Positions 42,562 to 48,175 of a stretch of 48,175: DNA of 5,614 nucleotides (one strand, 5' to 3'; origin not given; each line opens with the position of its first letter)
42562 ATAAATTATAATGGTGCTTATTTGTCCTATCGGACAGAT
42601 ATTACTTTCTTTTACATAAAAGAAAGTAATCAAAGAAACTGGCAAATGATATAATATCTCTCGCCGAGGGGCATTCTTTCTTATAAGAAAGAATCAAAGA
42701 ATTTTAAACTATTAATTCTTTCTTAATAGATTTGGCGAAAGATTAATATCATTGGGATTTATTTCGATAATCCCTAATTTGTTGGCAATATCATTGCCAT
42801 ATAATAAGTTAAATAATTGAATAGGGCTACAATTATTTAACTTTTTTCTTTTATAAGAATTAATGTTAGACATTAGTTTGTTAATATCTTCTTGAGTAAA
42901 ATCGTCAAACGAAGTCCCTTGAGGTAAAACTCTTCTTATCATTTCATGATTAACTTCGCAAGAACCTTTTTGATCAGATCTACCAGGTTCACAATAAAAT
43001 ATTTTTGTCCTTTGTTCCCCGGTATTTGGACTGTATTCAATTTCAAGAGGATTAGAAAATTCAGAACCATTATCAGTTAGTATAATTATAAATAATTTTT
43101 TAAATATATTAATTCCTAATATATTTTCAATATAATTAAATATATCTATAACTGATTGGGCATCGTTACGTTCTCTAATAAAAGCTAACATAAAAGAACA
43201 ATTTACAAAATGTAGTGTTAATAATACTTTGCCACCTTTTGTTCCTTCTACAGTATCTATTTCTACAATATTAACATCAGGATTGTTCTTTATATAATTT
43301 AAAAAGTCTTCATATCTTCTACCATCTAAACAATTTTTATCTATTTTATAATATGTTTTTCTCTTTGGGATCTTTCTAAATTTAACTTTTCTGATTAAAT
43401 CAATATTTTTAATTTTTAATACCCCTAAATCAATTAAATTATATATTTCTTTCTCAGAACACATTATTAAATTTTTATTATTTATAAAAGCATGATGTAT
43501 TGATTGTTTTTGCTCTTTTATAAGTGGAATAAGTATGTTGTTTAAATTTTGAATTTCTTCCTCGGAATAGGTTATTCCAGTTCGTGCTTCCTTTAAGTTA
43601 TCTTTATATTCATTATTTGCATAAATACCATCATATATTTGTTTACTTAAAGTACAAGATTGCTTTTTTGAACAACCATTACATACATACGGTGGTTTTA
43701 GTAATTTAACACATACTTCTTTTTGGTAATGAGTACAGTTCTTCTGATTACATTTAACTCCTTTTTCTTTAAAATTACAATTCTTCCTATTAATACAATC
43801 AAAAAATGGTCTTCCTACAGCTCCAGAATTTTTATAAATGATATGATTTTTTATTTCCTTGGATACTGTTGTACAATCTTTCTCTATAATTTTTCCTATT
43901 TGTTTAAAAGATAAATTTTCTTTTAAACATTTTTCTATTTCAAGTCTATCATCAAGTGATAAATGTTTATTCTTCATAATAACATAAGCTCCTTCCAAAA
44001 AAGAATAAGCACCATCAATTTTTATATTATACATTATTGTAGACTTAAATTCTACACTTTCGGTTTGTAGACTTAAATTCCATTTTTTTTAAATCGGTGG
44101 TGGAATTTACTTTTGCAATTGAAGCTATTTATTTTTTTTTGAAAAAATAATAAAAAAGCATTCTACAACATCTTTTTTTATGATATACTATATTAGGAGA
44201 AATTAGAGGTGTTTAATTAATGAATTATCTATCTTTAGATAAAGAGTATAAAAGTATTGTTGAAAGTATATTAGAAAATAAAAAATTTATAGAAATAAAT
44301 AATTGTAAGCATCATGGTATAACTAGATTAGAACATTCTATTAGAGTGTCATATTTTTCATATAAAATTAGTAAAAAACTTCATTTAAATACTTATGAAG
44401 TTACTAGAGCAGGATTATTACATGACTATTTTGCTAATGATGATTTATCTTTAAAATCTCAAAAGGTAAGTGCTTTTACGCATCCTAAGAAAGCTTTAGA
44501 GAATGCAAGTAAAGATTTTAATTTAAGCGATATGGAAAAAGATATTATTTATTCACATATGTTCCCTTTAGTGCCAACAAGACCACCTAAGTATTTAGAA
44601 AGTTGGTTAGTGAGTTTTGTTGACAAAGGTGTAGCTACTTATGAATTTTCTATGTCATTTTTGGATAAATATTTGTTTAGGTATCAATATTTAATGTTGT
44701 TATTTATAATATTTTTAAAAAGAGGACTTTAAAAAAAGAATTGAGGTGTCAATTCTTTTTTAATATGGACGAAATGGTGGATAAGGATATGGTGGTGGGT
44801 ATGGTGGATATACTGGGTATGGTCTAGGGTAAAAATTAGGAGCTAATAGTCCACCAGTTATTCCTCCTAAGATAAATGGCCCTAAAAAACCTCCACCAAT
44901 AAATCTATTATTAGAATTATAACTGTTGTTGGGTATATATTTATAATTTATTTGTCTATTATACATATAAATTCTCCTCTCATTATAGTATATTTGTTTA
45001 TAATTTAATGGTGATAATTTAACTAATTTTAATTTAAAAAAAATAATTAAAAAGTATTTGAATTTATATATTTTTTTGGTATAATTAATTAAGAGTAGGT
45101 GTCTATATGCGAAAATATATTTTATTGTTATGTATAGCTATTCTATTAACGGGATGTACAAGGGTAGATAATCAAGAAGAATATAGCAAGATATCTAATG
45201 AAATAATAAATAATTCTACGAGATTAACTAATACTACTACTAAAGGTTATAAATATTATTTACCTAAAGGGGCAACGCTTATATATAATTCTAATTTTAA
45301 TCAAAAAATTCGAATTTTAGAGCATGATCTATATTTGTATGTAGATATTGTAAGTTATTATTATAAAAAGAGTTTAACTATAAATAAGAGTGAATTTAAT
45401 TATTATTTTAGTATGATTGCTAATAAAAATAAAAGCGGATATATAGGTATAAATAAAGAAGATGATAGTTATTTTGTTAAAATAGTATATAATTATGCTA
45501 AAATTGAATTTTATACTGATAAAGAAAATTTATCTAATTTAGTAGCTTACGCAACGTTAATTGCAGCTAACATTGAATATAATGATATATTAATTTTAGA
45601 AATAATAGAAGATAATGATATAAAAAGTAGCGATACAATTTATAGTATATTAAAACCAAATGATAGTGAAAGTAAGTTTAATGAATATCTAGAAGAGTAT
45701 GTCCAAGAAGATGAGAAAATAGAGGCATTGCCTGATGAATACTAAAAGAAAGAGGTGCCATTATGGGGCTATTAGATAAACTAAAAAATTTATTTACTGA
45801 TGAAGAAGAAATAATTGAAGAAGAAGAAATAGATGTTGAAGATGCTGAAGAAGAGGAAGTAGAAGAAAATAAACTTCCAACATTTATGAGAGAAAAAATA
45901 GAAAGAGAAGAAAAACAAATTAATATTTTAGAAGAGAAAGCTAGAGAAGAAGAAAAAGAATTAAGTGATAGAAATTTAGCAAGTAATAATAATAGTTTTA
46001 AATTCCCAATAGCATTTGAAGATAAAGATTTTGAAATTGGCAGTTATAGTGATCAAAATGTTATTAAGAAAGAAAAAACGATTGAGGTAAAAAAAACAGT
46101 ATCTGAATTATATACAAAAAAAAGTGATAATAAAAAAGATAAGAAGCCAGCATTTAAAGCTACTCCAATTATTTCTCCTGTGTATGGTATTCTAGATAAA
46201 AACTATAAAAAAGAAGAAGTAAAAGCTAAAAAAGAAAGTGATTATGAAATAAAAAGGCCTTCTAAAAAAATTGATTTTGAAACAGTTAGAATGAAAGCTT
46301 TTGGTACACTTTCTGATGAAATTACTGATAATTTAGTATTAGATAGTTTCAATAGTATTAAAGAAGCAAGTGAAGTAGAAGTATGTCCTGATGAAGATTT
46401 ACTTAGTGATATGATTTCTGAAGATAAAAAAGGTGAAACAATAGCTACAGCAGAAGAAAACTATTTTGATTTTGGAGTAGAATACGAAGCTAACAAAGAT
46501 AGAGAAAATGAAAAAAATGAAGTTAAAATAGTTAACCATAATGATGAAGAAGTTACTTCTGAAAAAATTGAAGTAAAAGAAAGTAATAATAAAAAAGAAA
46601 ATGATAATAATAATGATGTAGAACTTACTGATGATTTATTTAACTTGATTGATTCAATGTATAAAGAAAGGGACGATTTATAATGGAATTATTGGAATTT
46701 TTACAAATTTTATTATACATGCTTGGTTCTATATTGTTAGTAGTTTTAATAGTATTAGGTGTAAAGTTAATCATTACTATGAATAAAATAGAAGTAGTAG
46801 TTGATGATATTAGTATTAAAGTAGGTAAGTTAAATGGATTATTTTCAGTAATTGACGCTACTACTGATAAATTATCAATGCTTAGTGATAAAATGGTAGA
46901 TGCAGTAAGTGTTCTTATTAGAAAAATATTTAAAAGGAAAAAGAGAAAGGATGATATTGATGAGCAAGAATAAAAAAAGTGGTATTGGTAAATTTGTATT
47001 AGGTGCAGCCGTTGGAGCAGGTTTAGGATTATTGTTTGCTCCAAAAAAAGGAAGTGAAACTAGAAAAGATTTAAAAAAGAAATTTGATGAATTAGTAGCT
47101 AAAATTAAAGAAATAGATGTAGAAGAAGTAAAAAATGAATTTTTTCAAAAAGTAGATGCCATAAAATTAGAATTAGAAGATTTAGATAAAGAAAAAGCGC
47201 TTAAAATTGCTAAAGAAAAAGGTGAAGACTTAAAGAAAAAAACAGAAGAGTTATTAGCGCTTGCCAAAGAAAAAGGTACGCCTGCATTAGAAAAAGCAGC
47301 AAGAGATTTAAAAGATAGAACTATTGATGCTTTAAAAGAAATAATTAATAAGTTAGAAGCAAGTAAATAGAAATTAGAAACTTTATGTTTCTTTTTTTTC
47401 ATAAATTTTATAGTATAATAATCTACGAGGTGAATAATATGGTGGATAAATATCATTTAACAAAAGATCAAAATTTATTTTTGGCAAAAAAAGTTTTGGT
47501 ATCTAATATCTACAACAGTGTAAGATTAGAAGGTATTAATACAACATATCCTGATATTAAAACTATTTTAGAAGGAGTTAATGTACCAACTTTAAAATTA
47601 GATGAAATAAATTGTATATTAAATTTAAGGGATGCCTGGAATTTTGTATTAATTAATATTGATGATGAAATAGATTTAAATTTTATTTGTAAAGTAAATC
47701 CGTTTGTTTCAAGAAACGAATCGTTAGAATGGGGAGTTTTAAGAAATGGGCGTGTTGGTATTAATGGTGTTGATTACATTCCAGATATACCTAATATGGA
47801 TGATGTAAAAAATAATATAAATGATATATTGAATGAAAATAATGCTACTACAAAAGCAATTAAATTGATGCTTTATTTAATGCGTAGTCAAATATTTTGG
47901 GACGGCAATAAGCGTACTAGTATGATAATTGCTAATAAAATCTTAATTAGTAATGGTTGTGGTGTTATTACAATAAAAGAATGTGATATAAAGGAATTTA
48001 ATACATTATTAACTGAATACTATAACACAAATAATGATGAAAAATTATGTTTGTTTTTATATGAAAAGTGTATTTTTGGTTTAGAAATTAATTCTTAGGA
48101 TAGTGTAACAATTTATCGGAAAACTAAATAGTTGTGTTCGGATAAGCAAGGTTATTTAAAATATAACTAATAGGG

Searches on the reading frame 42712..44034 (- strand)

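Call 94: search_protein_families(library=pfam, proteins=[window:42712-44034:-], max_evalue=0.0001)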
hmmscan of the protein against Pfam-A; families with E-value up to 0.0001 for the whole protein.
window:42712-44034:- (440 aa): 1 family
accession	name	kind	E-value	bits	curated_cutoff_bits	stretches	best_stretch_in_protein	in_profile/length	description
PF13936.12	HTH_38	-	1.9e-11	43.9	27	1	21-62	1-42/44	Helix-turn-helix domain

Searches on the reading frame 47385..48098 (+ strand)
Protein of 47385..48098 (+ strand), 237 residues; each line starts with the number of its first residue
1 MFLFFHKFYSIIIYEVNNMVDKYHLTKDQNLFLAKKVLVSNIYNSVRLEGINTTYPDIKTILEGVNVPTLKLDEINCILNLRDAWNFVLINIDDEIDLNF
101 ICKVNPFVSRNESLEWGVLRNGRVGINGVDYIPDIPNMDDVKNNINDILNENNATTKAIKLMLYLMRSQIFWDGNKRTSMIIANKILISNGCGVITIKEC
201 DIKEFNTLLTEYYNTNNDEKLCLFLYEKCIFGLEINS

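Call 94: search_protein_families(library=pfam, proteins=[window:47385-48098:+], max_evalue=0.0001)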
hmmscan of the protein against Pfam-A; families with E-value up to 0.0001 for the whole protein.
window:47385-48098:+ (237 aa): 1 family
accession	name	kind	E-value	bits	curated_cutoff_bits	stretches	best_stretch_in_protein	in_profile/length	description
PF02661.23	Fic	-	7.6e-07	30.3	24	1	114-187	20-93/93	Fic/DOC family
